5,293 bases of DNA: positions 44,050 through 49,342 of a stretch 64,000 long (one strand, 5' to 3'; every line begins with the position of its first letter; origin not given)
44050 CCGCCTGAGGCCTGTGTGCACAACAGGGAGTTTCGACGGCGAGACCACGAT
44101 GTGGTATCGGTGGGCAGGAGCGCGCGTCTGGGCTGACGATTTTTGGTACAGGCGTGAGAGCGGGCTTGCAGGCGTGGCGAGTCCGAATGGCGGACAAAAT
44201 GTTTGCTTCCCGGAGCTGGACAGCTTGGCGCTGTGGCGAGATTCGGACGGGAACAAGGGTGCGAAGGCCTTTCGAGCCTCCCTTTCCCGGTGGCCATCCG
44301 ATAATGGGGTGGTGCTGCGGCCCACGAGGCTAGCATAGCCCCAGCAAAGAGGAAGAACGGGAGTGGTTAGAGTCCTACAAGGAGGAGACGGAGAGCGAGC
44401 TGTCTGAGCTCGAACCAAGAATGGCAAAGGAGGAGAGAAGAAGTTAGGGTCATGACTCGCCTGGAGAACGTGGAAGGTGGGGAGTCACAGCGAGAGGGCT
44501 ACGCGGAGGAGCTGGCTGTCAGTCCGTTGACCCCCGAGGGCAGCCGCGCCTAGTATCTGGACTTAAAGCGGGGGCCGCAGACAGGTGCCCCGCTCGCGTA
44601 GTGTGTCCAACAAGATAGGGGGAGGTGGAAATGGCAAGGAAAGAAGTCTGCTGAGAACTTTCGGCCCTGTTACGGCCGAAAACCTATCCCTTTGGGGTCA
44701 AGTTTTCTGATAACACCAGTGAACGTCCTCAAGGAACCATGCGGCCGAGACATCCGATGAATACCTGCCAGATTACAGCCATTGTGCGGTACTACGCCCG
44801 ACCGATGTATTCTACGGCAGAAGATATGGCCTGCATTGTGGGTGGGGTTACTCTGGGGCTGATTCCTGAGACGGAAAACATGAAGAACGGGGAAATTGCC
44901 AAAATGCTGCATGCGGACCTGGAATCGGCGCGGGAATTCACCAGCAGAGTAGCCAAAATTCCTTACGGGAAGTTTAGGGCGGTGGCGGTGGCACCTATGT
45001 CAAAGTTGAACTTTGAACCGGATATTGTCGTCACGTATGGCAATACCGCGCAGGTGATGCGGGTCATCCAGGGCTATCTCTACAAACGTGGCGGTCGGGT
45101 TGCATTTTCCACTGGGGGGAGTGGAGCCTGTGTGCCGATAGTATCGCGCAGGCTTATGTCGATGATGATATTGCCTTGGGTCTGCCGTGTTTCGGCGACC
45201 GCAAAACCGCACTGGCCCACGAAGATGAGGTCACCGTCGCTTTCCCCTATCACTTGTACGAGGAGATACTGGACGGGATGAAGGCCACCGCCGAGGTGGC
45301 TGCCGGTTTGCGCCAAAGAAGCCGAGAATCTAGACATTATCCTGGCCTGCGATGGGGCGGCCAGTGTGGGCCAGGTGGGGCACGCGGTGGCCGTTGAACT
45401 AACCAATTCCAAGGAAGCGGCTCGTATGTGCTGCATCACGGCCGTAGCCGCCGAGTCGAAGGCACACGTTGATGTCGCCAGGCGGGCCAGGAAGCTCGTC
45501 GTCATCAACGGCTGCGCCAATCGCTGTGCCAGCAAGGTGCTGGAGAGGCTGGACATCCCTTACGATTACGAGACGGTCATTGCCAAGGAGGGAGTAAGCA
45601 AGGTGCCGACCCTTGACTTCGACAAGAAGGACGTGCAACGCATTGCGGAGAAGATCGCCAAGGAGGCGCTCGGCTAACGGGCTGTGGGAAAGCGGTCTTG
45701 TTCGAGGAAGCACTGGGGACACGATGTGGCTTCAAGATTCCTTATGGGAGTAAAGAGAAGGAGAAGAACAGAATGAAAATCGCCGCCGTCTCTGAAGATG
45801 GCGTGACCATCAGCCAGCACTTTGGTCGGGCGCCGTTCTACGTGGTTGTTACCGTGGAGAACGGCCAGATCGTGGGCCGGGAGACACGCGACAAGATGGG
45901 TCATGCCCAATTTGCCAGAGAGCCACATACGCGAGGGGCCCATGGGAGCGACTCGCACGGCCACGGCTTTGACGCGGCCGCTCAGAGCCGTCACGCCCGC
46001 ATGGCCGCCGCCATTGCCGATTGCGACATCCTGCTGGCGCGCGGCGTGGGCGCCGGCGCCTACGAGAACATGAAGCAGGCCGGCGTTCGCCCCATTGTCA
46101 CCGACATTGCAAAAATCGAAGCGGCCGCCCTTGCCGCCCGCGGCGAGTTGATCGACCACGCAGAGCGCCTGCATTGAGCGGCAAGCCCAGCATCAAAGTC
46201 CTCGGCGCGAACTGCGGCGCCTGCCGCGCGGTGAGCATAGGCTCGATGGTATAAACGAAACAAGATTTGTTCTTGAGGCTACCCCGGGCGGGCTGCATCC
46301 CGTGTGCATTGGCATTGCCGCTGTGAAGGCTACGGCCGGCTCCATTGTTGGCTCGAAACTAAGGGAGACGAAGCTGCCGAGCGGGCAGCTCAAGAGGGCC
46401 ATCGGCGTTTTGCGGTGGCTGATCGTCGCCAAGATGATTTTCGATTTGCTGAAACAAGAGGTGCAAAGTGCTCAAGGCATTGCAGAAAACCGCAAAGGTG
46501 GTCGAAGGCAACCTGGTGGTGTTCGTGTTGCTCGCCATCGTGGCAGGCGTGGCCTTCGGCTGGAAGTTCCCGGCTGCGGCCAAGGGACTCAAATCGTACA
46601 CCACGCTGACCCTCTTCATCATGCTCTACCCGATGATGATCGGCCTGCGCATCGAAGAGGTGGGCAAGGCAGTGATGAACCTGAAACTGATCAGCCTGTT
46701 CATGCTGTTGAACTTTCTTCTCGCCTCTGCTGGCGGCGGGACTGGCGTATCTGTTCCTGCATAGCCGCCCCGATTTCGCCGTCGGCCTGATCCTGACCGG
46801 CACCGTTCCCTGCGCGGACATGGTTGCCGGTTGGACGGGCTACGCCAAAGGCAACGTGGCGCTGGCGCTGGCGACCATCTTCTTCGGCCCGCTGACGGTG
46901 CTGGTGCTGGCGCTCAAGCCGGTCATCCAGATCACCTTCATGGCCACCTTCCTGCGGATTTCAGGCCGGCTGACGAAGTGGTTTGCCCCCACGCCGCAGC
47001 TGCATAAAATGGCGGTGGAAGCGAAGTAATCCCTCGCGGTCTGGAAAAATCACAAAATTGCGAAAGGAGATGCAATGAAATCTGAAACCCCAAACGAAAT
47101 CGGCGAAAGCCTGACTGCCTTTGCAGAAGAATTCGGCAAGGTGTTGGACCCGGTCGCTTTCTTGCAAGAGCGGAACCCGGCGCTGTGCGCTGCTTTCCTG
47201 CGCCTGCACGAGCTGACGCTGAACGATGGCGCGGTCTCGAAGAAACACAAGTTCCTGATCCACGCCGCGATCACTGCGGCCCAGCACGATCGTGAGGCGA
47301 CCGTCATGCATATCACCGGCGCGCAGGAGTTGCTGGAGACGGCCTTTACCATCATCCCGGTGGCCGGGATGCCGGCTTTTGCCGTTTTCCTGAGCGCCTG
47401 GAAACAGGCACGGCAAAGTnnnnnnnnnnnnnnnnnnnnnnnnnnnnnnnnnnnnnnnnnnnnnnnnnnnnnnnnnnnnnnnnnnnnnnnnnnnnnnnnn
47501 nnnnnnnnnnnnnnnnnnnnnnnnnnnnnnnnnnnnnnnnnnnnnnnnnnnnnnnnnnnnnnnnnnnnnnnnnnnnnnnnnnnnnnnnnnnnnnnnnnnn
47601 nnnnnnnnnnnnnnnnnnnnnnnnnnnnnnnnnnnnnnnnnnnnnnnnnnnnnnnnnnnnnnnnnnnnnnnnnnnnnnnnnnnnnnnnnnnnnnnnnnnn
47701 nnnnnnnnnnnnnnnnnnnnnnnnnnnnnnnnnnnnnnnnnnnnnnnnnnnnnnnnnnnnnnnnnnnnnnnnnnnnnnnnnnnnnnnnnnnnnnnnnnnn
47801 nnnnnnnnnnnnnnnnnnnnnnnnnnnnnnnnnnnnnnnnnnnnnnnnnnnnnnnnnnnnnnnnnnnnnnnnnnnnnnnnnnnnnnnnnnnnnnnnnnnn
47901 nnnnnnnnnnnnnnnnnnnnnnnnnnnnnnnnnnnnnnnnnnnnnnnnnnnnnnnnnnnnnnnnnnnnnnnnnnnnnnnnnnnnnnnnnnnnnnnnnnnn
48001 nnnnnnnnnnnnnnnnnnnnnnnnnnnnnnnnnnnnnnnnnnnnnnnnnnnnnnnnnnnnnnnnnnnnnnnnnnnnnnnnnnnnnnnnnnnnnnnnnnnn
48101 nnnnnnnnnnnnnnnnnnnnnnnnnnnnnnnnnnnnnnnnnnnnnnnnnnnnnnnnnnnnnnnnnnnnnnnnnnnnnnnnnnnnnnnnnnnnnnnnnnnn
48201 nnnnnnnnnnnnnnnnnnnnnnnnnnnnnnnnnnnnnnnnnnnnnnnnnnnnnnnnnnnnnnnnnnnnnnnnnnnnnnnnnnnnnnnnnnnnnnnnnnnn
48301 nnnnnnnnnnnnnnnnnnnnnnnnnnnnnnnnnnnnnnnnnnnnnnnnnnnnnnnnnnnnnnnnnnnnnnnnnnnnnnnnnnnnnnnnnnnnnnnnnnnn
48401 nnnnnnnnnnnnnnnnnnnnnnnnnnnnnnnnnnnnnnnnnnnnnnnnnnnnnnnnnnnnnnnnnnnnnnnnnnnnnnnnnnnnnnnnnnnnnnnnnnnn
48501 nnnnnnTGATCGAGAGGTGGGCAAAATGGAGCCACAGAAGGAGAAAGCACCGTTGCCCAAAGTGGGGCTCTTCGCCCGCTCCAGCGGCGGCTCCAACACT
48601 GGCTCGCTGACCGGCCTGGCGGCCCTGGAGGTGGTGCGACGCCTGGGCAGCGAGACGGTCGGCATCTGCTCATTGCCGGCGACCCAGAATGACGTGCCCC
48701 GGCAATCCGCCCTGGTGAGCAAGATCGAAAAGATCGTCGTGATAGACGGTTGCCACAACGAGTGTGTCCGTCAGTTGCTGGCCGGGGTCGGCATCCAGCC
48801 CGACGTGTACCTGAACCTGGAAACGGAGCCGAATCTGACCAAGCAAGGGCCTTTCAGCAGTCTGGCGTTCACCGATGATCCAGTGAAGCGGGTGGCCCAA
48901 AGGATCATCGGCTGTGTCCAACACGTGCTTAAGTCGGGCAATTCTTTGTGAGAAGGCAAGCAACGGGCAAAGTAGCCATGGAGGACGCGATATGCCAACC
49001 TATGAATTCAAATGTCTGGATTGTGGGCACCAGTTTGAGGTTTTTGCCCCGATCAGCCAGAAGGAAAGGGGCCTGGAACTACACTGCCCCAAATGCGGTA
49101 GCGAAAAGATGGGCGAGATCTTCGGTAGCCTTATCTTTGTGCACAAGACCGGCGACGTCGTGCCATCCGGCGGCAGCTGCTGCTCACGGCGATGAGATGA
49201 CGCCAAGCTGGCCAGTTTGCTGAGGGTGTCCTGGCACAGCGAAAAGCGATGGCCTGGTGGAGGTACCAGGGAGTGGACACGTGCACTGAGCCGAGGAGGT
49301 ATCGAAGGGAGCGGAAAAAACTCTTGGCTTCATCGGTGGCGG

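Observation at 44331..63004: Five in-frame nonsense codons (4 TAG, 1 TGA) in otherwise intact genes, all reachable by one transition from a sense codon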

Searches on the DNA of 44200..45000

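Call 48: search_rna_families(source=window, start=44200, end=45000, threshold=evalue, max_evalue=10)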
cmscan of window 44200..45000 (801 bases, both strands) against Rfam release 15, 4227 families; matches with E-value up to 10: 1.
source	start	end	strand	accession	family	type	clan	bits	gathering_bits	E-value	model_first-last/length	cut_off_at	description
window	44278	44353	+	RF02974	Fibro-purF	Cis-reg;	-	12.8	60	7.6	1-75/75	no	Fibro-purF RNA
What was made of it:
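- On Selenoprotein (Sec-UGA): There is no Rfam hit (call 48).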

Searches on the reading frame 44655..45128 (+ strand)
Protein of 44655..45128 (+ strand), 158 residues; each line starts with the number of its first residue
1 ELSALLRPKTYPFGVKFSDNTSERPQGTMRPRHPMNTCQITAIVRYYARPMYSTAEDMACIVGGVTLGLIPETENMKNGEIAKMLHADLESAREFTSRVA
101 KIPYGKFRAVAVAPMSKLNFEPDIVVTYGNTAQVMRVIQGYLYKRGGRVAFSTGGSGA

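Call 34: find_related_loci(query=window:44655-45128:+, collection=metagenome_contigs, flank=10000)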
Query window:44655-45128:+ (158 aa) in metagenome_contigs; peptide patterns used: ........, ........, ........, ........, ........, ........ (x = any residue, [..] = any of these).
242 stretches matched a pattern; 52 encode a relative of the query (tblastn E <= 1e-3); 52 distinct loci.
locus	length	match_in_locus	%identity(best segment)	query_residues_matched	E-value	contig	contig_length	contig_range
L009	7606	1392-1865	84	1-158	8e-92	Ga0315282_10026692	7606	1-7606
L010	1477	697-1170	84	1-158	3e-96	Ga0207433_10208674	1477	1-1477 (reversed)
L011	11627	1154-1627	82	1-158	7e-90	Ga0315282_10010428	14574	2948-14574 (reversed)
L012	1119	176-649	82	1-158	7e-97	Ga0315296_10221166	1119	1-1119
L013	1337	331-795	85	1-155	5e-96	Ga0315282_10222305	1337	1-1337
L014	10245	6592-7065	82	1-158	3e-89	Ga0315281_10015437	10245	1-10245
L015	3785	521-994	81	1-158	1e-89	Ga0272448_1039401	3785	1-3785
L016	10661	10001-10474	80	1-158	8e-89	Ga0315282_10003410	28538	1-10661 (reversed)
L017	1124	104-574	81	2-158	3e-96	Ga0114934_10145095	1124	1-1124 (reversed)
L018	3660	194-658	83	1-155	2e-88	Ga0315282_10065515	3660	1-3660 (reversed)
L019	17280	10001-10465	83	1-155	9e-88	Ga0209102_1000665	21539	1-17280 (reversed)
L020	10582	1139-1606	82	1-156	2e-87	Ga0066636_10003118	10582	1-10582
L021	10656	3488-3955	82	1-156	2e-87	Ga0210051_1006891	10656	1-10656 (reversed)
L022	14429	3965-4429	81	1-155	1e-87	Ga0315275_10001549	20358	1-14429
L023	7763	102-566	81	1-155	1e-87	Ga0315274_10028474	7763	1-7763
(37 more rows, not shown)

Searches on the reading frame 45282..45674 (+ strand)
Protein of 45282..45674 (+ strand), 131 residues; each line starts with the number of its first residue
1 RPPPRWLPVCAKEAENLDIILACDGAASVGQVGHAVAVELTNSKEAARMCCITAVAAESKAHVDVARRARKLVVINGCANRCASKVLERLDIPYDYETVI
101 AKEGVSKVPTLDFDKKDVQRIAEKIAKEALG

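Call 11: search_protein_families(library=pfam, proteins=[window:45282-45674:+], max_evalue=0.01)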
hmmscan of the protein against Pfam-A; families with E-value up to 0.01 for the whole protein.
window:45282-45674:+ (131 aa): 1 family
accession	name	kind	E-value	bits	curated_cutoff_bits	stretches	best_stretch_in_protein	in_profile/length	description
PF08859.16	DGC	-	1e-27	96.7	27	1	19-125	1-106/106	DGC domain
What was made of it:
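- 45288..45677 (+): DGC-domain gene that has lost its start codon and first codons to the same deletion. A 17-nt stretch (45288-45304) is homologous both to the DUF169 ...AEVAA codons and to the DGC PPR(I/W)LP codons, which indicates a microhomology junction. Pfam DGC (call 11).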

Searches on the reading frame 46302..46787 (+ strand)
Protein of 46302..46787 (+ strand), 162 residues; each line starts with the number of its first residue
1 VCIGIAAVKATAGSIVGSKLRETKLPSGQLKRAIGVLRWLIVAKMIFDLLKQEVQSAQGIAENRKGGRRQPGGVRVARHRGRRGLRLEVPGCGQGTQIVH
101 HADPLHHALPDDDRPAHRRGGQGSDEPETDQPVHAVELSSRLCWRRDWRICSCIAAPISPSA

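Call 42: search_protein_families(library=pfam, proteins=[window:46302-46787:+], max_evalue=0.001)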
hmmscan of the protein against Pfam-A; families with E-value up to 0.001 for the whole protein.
window:46302-46787:+ (162 aa): 0 families

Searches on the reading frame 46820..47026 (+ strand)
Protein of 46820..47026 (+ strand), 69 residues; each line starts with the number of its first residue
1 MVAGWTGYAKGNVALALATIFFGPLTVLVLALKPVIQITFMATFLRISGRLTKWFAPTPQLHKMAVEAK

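Call 59: search_protein_families(library=pfam, proteins=[window:46820-47026:+], max_evalue=0.01)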
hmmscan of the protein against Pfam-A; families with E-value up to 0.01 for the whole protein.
window:46820-47026:+ (69 aa): 0 families

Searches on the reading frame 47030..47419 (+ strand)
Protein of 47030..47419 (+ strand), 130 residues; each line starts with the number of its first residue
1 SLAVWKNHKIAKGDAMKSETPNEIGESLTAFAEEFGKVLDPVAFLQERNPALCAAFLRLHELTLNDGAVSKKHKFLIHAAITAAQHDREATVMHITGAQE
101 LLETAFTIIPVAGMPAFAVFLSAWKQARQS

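Call 11: search_protein_families(library=pfam, proteins=[window:47030-47419:+], max_evalue=0.01)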
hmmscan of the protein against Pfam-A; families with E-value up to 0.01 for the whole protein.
window:47030-47419:+ (130 aa): 1 family
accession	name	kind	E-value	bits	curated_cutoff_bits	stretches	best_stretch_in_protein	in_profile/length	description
PF02627.25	CMD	-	0.00028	21.3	23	1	50-128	1-79/84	Carboxymuconolactone decarboxylase family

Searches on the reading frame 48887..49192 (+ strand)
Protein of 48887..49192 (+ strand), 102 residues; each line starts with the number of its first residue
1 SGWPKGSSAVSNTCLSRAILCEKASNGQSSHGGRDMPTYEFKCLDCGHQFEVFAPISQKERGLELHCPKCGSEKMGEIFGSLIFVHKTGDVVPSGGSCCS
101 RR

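Call 11: search_protein_families(library=pfam, proteins=[window:48887-49192:+], max_evalue=0.01)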
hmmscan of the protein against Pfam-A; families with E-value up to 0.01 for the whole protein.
window:48887-49192:+ (102 aa): 8 families
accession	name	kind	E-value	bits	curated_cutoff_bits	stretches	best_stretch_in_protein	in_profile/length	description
PF09723.15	Zn_ribbon_8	-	9.9e-15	54.7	34.4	1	36-75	1-37/41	Zinc ribbon domain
PF24441.1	DUF7560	-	0.00016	21.8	27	1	36-72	1-35/44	Family of unknown function (DUF7560)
PF05129.18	Zn_ribbon_Elf1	-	0.00033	21.1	29.8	1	38-73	20-55/79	Transcription elongation factor Elf1 like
PF01155.25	HypA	-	0.0012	19.3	28.9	1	38-78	68-100/112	Hydrogenase/urease nickel incorporation, metallochaperone, hypA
PF01096.23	Zn_ribbon_TFIIS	-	0.0017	18.6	21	0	38-50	26-38/39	Transcription factor S-II (TFIIS)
PF23451.1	Zn_ribbon_PaaD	-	0.0023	18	27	0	60-74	10-24/53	PaaD zinc beta ribbon domain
PF08271.17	Zn_Ribbon_TF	-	0.0034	17.3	29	0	67-74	3-10/43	TFIIB zinc-binding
PF09297.16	Zn_ribbon_NUD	-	0.0046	17.1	24.8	0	54-73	11-30/32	NADH pyrophosphatase zinc ribbon domain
